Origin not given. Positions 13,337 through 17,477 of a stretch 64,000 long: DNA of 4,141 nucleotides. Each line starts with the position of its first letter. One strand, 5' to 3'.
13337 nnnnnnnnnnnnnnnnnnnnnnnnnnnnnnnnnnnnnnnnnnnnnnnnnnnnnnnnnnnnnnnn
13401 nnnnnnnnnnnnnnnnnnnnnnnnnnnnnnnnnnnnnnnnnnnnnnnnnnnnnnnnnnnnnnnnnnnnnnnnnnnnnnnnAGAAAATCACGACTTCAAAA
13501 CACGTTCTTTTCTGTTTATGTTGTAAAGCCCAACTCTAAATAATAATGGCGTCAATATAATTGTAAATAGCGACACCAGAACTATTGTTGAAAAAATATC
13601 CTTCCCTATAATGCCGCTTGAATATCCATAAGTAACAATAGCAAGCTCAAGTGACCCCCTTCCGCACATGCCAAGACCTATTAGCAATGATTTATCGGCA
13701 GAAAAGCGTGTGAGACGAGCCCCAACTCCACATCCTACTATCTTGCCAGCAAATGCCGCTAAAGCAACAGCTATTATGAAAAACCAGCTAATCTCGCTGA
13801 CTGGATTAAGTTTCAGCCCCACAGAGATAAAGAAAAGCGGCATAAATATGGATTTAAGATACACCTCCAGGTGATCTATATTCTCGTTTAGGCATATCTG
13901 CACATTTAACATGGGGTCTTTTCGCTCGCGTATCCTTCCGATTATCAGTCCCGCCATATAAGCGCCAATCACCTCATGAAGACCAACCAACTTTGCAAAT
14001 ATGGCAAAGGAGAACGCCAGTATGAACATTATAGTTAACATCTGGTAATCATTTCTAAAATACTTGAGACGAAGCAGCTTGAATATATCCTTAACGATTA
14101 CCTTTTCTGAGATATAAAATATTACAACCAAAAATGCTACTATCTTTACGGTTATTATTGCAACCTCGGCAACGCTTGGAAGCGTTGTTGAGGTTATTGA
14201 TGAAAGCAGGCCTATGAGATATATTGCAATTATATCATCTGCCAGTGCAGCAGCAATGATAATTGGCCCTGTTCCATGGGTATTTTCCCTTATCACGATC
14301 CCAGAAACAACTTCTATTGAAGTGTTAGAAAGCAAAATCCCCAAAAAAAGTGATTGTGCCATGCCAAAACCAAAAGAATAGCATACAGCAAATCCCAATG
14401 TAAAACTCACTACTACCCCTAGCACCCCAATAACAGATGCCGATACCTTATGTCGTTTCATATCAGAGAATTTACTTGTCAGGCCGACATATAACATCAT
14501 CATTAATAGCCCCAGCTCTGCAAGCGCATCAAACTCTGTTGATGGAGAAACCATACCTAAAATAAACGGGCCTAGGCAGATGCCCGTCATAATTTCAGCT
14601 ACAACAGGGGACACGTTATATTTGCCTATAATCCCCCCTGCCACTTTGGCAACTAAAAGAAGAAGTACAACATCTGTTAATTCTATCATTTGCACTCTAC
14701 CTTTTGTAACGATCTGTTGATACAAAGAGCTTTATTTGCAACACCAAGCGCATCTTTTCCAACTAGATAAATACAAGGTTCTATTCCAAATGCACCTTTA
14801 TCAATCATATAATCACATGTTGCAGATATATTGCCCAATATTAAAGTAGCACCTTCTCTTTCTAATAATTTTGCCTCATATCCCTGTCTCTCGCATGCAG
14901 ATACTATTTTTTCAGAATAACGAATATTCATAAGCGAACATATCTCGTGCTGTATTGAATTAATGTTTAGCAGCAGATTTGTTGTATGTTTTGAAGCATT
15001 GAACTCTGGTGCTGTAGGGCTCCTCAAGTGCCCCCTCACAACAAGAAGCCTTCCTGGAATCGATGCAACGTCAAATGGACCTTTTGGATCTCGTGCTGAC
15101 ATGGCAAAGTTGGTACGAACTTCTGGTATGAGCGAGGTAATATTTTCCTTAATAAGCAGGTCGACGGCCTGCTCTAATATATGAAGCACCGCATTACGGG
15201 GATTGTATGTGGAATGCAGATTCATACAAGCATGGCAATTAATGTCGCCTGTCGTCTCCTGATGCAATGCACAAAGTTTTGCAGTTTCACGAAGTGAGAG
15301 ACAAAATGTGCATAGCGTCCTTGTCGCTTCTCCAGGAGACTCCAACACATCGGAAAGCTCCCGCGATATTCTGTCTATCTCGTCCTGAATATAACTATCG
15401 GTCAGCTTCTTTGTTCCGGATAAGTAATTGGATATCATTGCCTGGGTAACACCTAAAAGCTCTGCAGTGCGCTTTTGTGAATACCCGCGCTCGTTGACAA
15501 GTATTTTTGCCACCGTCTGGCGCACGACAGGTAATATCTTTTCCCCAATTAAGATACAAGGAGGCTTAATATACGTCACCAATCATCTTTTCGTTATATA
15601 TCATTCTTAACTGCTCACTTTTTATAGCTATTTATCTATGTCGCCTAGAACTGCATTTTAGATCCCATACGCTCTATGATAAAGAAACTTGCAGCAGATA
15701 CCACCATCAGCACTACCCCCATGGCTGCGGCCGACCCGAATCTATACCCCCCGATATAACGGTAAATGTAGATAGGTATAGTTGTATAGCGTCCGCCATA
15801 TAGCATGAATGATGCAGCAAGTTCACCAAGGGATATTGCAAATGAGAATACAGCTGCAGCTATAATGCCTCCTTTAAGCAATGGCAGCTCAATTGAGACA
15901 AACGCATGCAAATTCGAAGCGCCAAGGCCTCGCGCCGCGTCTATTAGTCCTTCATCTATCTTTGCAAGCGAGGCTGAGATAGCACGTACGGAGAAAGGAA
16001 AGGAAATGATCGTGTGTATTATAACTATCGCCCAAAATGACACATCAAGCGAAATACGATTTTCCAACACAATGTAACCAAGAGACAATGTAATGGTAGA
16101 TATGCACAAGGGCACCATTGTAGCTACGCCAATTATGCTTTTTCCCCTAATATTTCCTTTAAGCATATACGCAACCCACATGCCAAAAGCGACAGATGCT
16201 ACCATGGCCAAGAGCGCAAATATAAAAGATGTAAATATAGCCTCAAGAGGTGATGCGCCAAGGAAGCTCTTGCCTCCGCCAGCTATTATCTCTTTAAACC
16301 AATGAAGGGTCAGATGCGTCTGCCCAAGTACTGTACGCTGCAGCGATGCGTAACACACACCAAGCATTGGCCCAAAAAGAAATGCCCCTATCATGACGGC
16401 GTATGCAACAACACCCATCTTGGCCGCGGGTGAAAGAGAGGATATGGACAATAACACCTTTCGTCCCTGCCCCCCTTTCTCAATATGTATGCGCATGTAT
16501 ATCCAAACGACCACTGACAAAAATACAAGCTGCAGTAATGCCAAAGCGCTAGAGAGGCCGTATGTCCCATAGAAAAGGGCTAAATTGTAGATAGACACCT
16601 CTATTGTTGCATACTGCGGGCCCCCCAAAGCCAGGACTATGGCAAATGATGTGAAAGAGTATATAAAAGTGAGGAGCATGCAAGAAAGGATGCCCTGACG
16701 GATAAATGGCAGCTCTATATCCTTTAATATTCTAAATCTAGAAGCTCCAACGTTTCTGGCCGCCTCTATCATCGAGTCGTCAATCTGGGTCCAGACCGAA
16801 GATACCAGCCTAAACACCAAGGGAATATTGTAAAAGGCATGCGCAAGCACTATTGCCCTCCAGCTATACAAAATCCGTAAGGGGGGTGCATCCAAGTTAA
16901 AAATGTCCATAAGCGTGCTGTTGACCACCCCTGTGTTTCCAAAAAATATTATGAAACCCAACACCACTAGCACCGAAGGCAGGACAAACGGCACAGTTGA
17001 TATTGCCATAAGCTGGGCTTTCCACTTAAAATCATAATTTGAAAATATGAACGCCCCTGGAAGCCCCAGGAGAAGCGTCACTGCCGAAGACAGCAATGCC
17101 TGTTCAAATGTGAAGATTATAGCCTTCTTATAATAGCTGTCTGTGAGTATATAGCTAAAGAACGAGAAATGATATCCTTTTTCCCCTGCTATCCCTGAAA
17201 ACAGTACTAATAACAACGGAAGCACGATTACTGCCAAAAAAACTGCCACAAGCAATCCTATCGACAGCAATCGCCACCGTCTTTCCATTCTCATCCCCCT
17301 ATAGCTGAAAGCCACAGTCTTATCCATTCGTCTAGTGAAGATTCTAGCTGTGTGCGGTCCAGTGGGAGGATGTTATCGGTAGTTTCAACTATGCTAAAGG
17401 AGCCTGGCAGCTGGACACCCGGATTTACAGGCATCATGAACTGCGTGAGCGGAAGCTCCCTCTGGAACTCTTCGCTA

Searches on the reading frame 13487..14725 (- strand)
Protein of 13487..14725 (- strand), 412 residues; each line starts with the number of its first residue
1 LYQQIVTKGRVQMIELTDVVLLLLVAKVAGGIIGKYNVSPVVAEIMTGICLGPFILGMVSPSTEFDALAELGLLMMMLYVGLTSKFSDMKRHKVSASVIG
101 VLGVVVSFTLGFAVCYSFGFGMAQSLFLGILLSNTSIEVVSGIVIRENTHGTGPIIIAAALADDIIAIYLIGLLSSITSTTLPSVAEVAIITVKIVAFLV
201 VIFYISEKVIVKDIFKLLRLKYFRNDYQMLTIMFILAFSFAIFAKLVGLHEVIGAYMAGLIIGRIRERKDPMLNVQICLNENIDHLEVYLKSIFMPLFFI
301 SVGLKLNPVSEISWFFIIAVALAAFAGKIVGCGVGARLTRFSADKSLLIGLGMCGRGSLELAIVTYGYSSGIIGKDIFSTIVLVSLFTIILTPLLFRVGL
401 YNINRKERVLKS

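Call 39: search_protein_families(library=pfam, proteins=[window:13487-14725:-], max_evalue=0.0001)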
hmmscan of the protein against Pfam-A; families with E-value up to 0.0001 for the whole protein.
window:13487-14725:- (412 aa): 1 family
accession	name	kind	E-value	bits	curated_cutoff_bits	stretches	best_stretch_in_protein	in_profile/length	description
PF00999.27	Na_H_Exchanger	-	3e-53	181.5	26.2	1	23-396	4-374/375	Sodium/hydrogen exchanger, transmembrane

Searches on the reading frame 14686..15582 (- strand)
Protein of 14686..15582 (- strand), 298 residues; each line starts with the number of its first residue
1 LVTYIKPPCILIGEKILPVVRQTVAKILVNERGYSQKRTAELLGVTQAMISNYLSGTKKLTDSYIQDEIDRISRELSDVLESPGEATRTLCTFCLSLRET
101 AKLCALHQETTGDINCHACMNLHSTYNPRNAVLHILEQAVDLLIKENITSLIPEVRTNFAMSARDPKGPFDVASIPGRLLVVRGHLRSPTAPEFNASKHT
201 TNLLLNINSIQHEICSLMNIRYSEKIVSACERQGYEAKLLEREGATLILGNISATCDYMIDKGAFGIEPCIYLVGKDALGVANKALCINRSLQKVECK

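Call 39: search_protein_families(library=pfam, proteins=[window:14686-15582:-], max_evalue=0.0001)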
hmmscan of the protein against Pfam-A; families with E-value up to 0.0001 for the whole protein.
window:14686-15582:- (298 aa): 2 families
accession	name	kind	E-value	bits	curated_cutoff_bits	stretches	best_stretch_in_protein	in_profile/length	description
PF10120.14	ThiN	-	1.7e-37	129.1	25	1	136-285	2-163/165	Thiamine-phosphate synthase ThiN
PF01381.28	HTH_3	-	1.3e-06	28.7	23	1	29-65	5-41/55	Helix-turn-helix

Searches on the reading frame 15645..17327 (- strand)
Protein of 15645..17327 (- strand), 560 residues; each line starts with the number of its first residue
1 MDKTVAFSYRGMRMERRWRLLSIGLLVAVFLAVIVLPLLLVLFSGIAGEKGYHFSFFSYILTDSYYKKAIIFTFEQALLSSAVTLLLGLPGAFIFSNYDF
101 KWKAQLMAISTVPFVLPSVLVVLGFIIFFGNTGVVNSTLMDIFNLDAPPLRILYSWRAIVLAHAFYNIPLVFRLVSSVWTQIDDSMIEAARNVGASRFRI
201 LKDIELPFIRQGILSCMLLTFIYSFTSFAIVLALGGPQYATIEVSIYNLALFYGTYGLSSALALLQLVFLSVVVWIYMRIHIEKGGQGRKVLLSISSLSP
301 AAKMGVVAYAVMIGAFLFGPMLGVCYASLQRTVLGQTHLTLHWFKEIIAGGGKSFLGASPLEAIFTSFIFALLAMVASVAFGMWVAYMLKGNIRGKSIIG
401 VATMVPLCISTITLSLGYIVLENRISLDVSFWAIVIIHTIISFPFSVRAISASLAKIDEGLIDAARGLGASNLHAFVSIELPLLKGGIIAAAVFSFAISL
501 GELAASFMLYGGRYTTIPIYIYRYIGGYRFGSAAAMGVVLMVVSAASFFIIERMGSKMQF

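Call 39: search_protein_families(library=pfam, proteins=[window:15645-17327:-], max_evalue=0.0001)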
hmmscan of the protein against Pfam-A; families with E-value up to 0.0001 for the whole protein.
window:15645-17327:- (560 aa): 1 family
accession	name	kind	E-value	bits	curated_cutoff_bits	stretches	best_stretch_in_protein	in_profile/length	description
PF00528.27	BPD_transp_1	-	4.5e-20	72.6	26.4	2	88-277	1-175/184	Binding-protein-dependent transport system inner membrane component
